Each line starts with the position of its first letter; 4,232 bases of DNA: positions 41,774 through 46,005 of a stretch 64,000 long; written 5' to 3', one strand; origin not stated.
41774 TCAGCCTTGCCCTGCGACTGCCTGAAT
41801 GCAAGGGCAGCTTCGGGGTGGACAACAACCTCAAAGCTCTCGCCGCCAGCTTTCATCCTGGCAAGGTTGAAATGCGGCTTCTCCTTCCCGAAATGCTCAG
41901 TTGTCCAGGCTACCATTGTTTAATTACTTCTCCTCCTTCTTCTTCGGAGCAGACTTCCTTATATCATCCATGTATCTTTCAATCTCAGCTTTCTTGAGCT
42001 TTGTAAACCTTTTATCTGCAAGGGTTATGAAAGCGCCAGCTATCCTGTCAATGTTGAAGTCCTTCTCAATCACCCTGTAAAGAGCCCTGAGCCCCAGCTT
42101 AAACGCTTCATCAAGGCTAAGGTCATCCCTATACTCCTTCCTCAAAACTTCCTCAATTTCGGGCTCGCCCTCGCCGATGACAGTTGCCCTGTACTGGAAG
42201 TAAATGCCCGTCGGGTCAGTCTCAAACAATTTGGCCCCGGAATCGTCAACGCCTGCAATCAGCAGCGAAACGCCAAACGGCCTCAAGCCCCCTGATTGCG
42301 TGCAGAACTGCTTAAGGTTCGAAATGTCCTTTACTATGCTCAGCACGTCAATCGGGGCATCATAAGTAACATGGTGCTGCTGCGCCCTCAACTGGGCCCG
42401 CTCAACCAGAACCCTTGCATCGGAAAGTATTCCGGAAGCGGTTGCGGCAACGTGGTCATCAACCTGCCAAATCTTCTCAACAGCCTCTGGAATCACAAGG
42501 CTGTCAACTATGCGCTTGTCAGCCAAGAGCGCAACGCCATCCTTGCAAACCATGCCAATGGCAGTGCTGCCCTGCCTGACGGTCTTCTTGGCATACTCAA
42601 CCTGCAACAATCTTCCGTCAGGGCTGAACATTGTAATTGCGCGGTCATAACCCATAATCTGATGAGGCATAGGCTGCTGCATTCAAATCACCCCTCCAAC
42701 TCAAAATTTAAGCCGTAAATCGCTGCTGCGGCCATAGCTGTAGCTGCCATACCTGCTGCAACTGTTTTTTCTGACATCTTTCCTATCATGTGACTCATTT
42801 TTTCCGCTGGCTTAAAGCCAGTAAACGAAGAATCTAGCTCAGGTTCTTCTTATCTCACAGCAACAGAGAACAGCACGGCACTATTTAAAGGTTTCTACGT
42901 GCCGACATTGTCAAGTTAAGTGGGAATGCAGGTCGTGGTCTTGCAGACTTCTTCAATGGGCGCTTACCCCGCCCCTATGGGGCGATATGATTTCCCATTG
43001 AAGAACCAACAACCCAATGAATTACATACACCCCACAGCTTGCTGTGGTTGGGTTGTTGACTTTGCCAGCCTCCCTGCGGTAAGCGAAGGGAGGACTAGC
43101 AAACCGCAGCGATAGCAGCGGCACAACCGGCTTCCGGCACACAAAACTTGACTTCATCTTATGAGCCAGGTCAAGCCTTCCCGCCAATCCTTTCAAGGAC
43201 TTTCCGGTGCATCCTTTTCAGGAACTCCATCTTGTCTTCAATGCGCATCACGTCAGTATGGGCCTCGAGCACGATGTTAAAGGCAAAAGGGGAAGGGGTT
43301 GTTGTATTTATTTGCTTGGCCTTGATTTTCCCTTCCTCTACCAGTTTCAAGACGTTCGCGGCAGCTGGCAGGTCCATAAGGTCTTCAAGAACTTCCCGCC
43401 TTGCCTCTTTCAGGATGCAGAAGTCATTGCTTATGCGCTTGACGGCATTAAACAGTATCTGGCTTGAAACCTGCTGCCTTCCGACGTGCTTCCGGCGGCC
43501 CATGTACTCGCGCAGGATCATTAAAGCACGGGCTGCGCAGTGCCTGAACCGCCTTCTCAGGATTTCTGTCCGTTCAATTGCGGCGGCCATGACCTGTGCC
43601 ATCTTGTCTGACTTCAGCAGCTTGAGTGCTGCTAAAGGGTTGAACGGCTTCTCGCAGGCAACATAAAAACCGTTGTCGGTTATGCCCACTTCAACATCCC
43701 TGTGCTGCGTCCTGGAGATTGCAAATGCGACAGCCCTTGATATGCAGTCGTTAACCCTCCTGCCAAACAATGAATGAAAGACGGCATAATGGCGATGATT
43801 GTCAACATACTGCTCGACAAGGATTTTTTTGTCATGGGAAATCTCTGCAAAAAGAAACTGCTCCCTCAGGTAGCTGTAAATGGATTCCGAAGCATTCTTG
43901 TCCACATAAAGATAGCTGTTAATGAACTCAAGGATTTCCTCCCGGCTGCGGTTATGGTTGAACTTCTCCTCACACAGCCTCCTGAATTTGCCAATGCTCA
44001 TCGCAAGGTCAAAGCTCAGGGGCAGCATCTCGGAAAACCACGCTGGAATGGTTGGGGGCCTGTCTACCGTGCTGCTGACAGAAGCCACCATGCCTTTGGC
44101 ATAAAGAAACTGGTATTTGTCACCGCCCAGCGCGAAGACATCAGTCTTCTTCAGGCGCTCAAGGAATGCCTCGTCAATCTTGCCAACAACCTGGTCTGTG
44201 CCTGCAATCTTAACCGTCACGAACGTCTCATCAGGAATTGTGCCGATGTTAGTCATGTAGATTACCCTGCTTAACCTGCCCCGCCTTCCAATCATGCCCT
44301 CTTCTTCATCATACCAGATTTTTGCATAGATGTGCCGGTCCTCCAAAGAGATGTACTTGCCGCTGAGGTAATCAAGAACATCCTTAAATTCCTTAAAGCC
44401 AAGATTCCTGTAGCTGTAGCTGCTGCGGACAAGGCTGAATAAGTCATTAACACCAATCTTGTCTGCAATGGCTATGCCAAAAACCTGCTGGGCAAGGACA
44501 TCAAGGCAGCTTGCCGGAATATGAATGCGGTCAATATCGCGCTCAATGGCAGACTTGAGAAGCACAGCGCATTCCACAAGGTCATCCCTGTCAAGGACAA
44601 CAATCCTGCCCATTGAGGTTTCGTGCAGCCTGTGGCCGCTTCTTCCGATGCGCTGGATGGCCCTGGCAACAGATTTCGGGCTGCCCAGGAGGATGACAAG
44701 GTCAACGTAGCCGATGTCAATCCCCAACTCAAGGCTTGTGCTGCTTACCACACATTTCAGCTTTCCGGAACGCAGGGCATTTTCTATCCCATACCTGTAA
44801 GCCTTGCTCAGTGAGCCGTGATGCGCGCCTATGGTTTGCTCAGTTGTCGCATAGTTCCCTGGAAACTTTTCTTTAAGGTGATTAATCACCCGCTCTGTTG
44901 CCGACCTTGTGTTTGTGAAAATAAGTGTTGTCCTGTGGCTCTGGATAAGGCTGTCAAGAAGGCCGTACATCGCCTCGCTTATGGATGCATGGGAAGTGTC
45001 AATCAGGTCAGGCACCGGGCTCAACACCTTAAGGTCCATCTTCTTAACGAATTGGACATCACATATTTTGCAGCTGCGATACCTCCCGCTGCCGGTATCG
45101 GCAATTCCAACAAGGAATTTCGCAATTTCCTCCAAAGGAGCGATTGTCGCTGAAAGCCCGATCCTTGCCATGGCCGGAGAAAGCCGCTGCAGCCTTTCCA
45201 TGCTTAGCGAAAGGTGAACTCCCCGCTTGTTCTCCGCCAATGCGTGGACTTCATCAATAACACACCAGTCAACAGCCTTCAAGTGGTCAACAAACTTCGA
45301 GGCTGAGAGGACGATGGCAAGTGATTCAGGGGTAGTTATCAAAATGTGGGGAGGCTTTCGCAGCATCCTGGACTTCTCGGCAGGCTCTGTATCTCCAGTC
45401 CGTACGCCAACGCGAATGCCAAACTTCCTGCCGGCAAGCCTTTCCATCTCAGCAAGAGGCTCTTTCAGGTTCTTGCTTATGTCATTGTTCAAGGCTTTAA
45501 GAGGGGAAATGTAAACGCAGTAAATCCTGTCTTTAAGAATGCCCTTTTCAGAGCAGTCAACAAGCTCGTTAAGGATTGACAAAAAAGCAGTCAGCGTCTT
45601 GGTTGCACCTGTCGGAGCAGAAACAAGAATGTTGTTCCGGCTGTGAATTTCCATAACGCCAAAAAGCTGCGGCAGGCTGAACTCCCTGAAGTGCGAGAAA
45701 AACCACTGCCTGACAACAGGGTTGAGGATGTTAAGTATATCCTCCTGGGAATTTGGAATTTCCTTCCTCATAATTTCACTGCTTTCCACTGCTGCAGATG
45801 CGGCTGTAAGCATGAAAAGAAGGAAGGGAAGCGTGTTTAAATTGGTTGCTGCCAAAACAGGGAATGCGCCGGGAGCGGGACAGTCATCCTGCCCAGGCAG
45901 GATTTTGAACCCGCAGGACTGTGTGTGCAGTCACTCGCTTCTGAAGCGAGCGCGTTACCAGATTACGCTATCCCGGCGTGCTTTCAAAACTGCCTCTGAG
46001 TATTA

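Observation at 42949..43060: Presence/absence polymorphism of a 49-nt double-hairpin module that splits a helix of the repeat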

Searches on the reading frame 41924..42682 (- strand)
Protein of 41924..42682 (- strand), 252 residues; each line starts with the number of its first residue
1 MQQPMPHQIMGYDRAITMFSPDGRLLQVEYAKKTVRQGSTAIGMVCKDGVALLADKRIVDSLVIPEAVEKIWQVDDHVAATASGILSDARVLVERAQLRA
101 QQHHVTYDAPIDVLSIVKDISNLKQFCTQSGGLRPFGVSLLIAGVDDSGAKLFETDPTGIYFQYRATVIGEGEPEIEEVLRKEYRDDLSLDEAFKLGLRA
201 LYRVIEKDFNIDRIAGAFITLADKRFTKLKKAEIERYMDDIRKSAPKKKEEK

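Call 15: search_protein_families(library=pfam, proteins=[window:41924-42682:-])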
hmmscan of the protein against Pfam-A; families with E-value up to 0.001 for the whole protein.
window:41924-42682:- (252 aa): 2 families
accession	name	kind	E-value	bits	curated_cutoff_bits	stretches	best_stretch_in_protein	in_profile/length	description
PF00227.31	Proteasome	-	2.6e-54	184.2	22.4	1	35-214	1-184/189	Proteasome subunit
PF10584.14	Proteasome_A_N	-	1.1e-12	47.7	27.7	1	12-33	1-22/23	Proteasome subunit A N-terminal signature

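Call 17: find_encoding_contigs(protein=window:41924-42682:-, flank=10000, max_places=6)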
Protein window:41924-42682:- (252 aa): no gene with exactly this product is on record in the collection.

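Call 41: find_homologous_proteins(query=window:41924-42682:-, max_evalue=1e-60)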
Query window:41924-42682:- (252 aa): 6272 proteins with E <= 1e-60 among 8000 candidates; the best 120 are listed.
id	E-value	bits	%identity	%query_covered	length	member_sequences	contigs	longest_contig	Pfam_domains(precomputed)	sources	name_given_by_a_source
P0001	2.8e-160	549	100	100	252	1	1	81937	PF00227.32,PF10584.15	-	-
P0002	6.2e-146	502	88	100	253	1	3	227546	PF00227.32,PF10584.15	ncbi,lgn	-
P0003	1.3e-144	498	87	100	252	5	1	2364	PF00227.32,PF10584.15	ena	-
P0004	1.3e-144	498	87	100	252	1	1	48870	PF00227.32,PF10584.15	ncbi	-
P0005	9.3e-144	495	86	100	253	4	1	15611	PF00227.32,PF10584.15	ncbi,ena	-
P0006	1.2e-143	495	88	99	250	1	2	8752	PF00227.32,PF10584.15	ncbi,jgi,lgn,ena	-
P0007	1.7e-143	494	87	99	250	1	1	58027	PF00227.32,PF10584.15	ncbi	-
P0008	2.9e-143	494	88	100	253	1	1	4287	PF00227.32,PF10584.15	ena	-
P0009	1.8e-142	491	85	100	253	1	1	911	PF00227.32,PF10584.15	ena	-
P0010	2.8e-142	490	88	97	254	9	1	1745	PF00227.32,PF10584.15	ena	-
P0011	4.3e-142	490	86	100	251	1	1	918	PF00227.32,PF10584.15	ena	-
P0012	8.6e-142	489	87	100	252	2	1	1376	PF00227.32,PF10584.15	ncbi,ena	ncbi:MAG: archaeal proteasome endopeptidase complex subunit alpha [Nanoarchaeota archaeon]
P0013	1.2e-141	488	86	99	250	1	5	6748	PF00227.32,PF10584.15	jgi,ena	-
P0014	4.2e-141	487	86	99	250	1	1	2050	PF00227.32,PF10584.15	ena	-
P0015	7.3e-141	486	85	100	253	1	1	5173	PF00227.32,PF10584.15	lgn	-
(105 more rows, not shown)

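Call 42: find_encoding_contigs(protein=P0002, flank=10000, max_places=3)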
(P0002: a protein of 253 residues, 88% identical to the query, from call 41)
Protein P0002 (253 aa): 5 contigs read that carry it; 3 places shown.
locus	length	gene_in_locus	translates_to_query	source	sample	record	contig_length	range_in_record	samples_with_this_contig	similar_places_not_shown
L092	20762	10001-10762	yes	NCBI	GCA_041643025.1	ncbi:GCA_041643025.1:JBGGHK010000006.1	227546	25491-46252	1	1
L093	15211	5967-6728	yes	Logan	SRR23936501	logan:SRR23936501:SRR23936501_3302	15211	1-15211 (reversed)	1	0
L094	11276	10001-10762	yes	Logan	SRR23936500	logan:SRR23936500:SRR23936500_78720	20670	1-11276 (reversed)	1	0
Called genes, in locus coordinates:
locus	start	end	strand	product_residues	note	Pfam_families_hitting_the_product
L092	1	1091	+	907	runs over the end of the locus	-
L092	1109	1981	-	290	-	PF12146:Hydrolase_4, PF00561:Abhydrolase_1 (weak), PF12697:Abhydrolase_6, PF08538:DUF1749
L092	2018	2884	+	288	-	PF08241:Methyltransf_11, PF13649:Methyltransf_25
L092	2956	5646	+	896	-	PF04851:ResIII (weak), PF00270:DEAD, PF00271:Helicase_C, PF19306:WHD_Lhr, PF08494:DEAD_assoc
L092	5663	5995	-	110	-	PF03683:UPF0175 (faint)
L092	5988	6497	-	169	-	PF11848:DUF3368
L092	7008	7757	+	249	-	PF00149:Metallophos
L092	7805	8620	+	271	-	PF04015:DUF362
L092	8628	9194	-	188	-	PF12844:HTH_19, PF13560:HTH_31, PF01381:HTH_3, PF00571:CBS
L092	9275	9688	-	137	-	-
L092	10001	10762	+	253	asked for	PF10584:Proteasome_A_N, PF00227:Proteasome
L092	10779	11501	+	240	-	PF01172:SBDS_N, PF09377:SBDS_domain_II, PF20268:SBDS_C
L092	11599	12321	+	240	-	PF22625:ECR1_N_2 (weak), PF21266:S1_RRP4, PF00013:KH_1, PF15985:KH_6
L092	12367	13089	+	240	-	PF01138:RNase_PH, PF03725:RNase_PH_C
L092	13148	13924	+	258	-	PF01138:RNase_PH, PF03725:RNase_PH_C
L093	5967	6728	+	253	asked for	PF10584:Proteasome_A_N, PF00227:Proteasome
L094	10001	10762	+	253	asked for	PF10584:Proteasome_A_N, PF00227:Proteasome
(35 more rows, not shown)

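Call 43: find_encoding_contigs(protein=P0004, flank=10000, max_places=2)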
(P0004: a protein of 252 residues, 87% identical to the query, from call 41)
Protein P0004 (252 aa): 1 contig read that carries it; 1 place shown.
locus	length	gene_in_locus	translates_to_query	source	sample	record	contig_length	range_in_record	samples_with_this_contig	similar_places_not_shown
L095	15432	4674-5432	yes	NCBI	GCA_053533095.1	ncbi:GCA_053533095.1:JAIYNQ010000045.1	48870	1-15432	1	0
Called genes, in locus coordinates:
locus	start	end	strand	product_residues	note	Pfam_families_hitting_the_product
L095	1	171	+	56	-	?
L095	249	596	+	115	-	-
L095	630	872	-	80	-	PF10884:DUF2683 (weak)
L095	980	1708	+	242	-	PF00149:Metallophos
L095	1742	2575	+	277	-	PF04015:DUF362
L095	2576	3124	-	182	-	PF13560:HTH_31 (weak), PF01381:HTH_3, PF12844:HTH_19, PF00571:CBS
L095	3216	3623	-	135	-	-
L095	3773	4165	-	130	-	PF01850:PIN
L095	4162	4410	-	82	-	PF02697:VAPB_antitox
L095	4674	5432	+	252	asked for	PF10584:Proteasome_A_N, PF00227:Proteasome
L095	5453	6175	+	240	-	PF01172:SBDS_N, PF09377:SBDS_domain_II, PF20268:SBDS_C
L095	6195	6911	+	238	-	PF22625:ECR1_N_2 (weak), PF21266:S1_RRP4, PF00013:KH_1, PF15985:KH_6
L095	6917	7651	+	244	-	PF01138:RNase_PH, PF03725:RNase_PH_C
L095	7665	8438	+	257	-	PF01138:RNase_PH, PF03725:RNase_PH_C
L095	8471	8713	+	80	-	PF01192:RNA_pol_Rpb6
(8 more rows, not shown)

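Call 44: find_encoding_contigs(protein=P0007, flank=10000, max_places=2)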
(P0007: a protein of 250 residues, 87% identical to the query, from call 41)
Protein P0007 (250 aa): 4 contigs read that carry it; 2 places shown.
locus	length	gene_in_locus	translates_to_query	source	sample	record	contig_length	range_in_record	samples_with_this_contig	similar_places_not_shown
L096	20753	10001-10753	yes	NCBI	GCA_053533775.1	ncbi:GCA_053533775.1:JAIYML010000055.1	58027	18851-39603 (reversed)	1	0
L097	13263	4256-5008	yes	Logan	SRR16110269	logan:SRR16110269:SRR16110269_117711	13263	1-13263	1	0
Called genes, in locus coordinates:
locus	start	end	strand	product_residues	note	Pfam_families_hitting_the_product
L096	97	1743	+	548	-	-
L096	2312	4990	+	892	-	PF00270:DEAD, PF04851:ResIII (faint), PF00271:Helicase_C, PF19306:WHD_Lhr, PF08494:DEAD_assoc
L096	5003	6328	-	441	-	-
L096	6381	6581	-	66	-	PF03683:UPF0175 (weak)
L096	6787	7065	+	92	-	-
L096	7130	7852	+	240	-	-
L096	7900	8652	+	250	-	PF00149:Metallophos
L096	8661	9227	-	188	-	PF12844:HTH_19, PF13560:HTH_31, PF01381:HTH_3, PF00571:CBS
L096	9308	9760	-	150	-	-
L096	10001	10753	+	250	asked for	PF10584:Proteasome_A_N, PF00227:Proteasome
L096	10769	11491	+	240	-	PF01172:SBDS_N, PF09377:SBDS_domain_II, PF20268:SBDS_C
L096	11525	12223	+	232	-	PF22625:ECR1_N_2 (weak), PF21266:S1_RRP4, PF00013:KH_1, PF15985:KH_6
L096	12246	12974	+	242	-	PF01138:RNase_PH, PF03725:RNase_PH_C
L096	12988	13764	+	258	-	PF01138:RNase_PH, PF03725:RNase_PH_C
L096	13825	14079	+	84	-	PF01192:RNA_pol_Rpb6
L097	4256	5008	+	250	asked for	PF10584:Proteasome_A_N, PF00227:Proteasome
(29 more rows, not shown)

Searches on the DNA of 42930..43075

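Call 27: search_rna_families(source=window, start=42930, end=43075, threshold=evalue, max_evalue=10, show_alignments=3)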
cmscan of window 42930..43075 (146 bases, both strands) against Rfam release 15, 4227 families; matches with E-value up to 10: 4.
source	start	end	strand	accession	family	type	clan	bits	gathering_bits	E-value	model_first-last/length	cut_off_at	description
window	42963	43063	-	RF02450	ncr1175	Gene; sRNA;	-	17.5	60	0.36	1-110/110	no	Bacillus sRNA ncr1175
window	42941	43012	-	RF03286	MIR6146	Gene; miRNA;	-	12.5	59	6.3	1-75/75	no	MIR6146 microRNA precursor family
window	42979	43034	+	RF01172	sn2343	Gene; snRNA; snoRNA; CD-box;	-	10.7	60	10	1-78/78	no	Small nucleolar RNA sn2343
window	43023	43063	-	RF01880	Xist_exon1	Gene; lncRNA;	-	7.6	50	7.3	1-85/85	no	X-chromosome inactivation gene exon 1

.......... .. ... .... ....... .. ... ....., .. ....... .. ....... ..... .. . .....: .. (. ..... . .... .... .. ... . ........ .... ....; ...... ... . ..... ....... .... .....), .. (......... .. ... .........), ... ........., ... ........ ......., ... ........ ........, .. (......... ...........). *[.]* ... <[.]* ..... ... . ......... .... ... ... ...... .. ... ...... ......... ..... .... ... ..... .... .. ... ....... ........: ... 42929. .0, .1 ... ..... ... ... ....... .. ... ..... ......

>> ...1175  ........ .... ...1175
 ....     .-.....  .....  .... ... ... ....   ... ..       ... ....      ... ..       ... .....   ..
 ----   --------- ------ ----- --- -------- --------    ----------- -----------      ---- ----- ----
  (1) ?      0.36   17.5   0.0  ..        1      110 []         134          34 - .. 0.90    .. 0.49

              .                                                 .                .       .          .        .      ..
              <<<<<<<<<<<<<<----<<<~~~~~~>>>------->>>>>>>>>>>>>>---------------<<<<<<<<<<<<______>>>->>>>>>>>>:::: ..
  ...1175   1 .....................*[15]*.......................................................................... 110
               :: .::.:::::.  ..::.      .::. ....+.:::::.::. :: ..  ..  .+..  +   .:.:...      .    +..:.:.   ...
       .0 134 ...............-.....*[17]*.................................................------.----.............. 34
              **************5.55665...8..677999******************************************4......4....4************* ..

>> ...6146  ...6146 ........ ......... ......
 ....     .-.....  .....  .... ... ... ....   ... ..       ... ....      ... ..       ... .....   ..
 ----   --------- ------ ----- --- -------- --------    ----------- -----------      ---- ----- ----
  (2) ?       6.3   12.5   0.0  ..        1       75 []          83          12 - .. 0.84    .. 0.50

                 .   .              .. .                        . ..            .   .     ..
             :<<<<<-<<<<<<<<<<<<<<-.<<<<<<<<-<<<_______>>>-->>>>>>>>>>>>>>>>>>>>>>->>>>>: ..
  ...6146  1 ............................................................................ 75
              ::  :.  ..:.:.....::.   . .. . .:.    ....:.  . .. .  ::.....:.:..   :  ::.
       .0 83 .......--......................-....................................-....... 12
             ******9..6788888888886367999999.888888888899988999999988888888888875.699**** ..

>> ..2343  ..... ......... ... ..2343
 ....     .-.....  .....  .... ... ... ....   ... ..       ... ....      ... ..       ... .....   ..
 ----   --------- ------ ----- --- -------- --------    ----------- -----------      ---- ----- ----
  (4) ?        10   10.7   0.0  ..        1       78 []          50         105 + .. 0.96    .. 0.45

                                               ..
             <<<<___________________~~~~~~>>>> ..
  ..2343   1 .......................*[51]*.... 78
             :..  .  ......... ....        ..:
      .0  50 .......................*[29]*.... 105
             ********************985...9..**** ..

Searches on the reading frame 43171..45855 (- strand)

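Call 15: search_protein_families(library=pfam, proteins=[window:43171-45855:-])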
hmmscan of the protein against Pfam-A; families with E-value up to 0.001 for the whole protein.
window:43171-45855:- (894 aa): 5 families
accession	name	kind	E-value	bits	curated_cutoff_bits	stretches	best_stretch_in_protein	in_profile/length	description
PF08494.16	DEAD_assoc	-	1e-56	192.2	23.5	1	672-858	1-191/191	DEAD/H associated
PF19306.5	WH_Lhr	-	9e-32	110.2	27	1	438-599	5-164/168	Large helicase-related protein, winged helix domain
PF00270.35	DEAD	-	7.8e-27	94.5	26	1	68-242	9-165/167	DEAD/DEAH box helicase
PF00271.37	Helicase_C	-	6.7e-18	65.4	23.5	1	300-407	6-107/110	Helicase conserved C-terminal domain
PF04851.21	ResIII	-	1e-06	29.2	22.5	1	71-238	21-162/164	Type III restriction enzyme, res subunit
